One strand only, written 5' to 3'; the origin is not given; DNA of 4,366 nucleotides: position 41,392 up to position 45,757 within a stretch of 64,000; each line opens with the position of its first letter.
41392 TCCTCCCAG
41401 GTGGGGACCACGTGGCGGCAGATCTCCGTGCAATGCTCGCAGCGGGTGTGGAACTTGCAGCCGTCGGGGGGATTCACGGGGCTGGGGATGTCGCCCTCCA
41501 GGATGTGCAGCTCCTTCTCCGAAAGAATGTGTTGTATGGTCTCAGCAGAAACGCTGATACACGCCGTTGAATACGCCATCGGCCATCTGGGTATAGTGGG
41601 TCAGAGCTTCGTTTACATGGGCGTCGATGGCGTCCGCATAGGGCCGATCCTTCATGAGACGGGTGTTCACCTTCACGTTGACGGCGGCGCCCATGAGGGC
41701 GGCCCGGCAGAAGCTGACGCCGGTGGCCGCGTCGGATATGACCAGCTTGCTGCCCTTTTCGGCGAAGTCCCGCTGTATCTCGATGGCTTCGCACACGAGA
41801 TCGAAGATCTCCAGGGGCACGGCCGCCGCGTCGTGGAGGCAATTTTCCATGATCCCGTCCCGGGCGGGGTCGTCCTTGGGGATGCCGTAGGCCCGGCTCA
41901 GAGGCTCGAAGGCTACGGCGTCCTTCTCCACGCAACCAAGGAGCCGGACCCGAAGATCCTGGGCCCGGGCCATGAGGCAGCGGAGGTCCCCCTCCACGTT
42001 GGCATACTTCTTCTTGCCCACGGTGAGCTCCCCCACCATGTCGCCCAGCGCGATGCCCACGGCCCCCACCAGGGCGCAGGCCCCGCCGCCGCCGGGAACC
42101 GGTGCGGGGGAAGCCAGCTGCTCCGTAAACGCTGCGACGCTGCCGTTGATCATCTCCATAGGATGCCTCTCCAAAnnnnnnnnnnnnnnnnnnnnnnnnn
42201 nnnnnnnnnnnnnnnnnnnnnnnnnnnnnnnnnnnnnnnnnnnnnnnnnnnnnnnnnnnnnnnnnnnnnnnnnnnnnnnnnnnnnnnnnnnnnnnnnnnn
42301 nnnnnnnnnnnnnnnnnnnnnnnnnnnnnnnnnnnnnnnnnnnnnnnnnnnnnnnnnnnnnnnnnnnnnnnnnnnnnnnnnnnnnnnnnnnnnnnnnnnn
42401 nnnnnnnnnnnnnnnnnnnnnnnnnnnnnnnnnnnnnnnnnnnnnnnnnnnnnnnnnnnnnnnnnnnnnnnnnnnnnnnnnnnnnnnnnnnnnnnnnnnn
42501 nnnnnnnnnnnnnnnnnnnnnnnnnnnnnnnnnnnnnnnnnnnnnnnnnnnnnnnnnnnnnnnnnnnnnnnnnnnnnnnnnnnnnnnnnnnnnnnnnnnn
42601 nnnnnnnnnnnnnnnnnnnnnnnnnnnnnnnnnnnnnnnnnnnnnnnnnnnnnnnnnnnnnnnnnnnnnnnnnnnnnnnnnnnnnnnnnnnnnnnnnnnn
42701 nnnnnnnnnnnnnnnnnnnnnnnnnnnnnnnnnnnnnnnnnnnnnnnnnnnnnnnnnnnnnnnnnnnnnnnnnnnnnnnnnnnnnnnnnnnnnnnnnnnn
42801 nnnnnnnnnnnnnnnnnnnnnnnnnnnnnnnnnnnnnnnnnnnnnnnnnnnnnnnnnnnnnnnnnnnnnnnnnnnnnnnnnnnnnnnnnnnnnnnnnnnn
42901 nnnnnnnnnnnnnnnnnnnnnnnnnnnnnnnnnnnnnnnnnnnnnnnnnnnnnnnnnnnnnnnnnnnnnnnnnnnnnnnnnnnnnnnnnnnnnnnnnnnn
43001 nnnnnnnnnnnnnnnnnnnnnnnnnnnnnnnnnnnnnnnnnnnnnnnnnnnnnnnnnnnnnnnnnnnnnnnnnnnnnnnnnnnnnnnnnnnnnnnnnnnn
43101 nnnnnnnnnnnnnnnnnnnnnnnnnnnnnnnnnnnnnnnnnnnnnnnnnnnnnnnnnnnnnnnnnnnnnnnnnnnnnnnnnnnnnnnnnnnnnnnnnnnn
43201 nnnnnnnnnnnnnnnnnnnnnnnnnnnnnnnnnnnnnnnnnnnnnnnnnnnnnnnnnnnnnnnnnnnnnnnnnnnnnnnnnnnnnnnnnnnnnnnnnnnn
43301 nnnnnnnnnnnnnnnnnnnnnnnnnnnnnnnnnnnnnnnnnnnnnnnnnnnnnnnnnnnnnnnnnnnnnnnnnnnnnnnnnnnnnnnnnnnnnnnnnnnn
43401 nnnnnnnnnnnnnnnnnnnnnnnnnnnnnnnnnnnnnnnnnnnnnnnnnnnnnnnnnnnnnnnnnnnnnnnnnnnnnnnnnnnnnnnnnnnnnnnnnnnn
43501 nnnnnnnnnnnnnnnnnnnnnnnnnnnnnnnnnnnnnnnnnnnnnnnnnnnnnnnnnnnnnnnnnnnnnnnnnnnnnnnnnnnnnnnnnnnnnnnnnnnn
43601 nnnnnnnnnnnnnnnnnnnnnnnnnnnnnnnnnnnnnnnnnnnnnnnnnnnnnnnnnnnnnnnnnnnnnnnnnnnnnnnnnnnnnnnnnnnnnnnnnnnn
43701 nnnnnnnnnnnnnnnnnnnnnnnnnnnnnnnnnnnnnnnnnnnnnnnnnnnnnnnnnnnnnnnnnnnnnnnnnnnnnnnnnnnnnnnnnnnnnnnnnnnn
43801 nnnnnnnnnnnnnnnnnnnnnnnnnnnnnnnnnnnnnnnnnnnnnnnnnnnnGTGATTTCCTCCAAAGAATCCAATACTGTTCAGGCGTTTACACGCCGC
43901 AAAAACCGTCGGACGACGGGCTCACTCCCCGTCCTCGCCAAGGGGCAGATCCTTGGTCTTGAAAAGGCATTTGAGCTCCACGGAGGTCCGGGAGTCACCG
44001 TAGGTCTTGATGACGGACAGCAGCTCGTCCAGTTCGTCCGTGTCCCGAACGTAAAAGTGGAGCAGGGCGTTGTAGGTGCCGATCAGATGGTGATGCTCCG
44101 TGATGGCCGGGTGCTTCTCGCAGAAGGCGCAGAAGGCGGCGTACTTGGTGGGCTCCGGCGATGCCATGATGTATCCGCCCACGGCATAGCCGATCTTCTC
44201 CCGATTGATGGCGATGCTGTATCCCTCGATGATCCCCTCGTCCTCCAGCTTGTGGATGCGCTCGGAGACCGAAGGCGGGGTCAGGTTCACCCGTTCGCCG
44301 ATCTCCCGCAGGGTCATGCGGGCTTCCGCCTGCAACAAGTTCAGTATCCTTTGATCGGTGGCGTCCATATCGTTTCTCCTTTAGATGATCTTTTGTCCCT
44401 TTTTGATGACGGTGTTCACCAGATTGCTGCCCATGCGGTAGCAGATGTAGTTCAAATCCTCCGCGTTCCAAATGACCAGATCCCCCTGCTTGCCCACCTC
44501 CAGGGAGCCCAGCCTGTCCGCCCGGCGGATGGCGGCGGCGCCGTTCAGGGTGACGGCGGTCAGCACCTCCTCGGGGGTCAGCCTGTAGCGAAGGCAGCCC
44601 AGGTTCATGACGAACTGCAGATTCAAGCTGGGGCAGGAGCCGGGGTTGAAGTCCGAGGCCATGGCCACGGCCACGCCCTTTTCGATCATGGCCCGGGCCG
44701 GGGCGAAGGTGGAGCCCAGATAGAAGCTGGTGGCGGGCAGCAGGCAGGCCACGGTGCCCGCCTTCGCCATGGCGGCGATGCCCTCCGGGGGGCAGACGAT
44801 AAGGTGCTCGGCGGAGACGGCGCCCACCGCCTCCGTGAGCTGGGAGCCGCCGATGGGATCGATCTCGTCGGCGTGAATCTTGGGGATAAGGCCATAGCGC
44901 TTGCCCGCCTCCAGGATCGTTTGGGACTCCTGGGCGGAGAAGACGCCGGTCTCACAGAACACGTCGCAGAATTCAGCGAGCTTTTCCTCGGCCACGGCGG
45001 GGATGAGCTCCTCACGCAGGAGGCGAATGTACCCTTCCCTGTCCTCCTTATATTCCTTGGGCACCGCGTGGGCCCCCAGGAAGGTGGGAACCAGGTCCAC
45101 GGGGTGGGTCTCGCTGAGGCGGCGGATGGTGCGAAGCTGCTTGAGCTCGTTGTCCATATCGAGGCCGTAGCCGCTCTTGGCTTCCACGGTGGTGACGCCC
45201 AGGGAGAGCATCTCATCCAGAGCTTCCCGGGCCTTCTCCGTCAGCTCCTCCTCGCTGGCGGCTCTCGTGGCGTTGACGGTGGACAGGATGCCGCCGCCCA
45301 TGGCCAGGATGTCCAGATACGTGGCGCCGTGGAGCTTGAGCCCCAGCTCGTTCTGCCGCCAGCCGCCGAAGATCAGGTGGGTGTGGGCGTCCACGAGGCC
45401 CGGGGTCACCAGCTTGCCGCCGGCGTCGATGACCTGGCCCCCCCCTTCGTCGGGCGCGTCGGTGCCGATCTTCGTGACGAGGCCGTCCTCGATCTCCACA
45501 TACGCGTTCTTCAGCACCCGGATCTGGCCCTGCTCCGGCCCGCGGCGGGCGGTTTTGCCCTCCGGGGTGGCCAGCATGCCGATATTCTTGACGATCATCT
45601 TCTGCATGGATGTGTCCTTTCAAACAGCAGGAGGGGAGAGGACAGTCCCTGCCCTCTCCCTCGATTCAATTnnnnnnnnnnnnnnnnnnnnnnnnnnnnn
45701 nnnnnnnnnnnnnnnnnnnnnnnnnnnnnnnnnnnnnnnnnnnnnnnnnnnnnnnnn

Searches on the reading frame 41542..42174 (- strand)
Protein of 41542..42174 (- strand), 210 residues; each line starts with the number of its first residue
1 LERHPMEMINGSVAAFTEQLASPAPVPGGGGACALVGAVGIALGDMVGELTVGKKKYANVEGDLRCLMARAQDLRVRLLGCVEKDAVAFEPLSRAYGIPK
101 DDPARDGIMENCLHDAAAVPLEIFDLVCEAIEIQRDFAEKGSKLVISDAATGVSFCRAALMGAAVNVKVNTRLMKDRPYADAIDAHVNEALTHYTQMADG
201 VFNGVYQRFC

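Call 77: search_protein_families(library=pfam, proteins=[window:41542-42174:-], max_evalue=0.0001)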
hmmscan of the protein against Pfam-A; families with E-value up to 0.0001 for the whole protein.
window:41542-42174:- (210 aa): 1 family
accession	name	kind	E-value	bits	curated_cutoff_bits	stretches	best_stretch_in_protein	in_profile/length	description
PF04961.17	FTCD_C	-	2.3e-54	184.3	24.5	1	12-188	1-181/182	Formiminotransferase-cyclodeaminase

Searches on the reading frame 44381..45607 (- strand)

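Call 76: search_protein_families(library=pfam, proteins=[window:44381-45607:-], max_evalue=0.0001)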
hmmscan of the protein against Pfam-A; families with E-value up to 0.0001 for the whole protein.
window:44381-45607:- (408 aa): 2 families
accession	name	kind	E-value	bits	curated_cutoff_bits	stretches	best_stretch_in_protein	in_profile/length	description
PF07969.17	Amidohydro_3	-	6.1e-29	102.3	29.7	2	114-404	150-468/472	Amidohydrolase family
PF01979.26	Amidohydro_1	-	2.7e-25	89.8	25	1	66-405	1-343/345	Amidohydrolase family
